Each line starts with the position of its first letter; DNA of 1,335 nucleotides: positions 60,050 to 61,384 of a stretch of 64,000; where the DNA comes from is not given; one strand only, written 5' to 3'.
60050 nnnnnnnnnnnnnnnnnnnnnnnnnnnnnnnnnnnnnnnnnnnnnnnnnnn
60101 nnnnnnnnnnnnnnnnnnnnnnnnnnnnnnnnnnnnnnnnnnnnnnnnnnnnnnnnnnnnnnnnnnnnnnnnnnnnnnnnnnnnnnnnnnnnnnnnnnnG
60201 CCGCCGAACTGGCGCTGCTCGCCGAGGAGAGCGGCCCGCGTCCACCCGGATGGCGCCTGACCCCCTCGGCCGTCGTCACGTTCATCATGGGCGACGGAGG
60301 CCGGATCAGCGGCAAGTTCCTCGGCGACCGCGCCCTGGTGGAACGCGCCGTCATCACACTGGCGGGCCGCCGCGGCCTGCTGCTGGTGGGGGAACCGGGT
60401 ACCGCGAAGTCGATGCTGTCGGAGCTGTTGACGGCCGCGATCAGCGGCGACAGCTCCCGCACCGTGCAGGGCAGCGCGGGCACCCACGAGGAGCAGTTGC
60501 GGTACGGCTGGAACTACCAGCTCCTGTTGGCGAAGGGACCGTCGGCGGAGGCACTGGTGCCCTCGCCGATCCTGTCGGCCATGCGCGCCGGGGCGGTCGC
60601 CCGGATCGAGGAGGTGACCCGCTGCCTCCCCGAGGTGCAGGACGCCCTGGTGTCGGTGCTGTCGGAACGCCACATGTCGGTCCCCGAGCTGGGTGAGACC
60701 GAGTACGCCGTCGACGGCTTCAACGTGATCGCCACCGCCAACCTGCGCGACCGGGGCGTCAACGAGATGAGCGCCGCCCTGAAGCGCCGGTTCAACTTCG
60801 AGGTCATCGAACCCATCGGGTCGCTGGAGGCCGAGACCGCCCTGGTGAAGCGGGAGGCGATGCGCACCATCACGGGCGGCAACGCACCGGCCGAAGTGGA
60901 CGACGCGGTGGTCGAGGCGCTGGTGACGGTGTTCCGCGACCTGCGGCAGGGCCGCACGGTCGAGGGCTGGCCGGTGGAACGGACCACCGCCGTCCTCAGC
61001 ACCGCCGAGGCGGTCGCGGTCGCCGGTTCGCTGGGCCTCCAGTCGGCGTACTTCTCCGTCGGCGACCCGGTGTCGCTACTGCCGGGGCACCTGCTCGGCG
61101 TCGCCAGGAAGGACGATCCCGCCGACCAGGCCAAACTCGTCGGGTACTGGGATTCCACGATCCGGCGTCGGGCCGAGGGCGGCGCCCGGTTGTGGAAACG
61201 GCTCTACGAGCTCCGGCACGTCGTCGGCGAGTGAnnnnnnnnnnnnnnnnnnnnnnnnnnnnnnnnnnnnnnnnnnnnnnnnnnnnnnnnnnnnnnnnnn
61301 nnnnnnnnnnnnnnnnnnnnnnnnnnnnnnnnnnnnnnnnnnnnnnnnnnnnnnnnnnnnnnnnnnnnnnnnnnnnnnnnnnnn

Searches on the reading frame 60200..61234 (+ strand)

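Call 92: search_protein_families(library=ncbifam, proteins=[window:60200-61234:+], max_evalue=0.001)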
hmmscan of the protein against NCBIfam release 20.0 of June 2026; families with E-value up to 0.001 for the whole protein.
window:60200-61234:+ (344 aa): 2 families
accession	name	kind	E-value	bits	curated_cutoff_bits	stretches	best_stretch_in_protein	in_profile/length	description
NF047784.1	MadB_ATPase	equivalog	5.8e-09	35.5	475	1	117-250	123-242/298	MadB family AAA-type ATPase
TIGR02640.1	gas_vesic_GvpN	equivalog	5.7e-05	22.7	266.8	1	120-258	95-225/262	gas vesicle protein GvpN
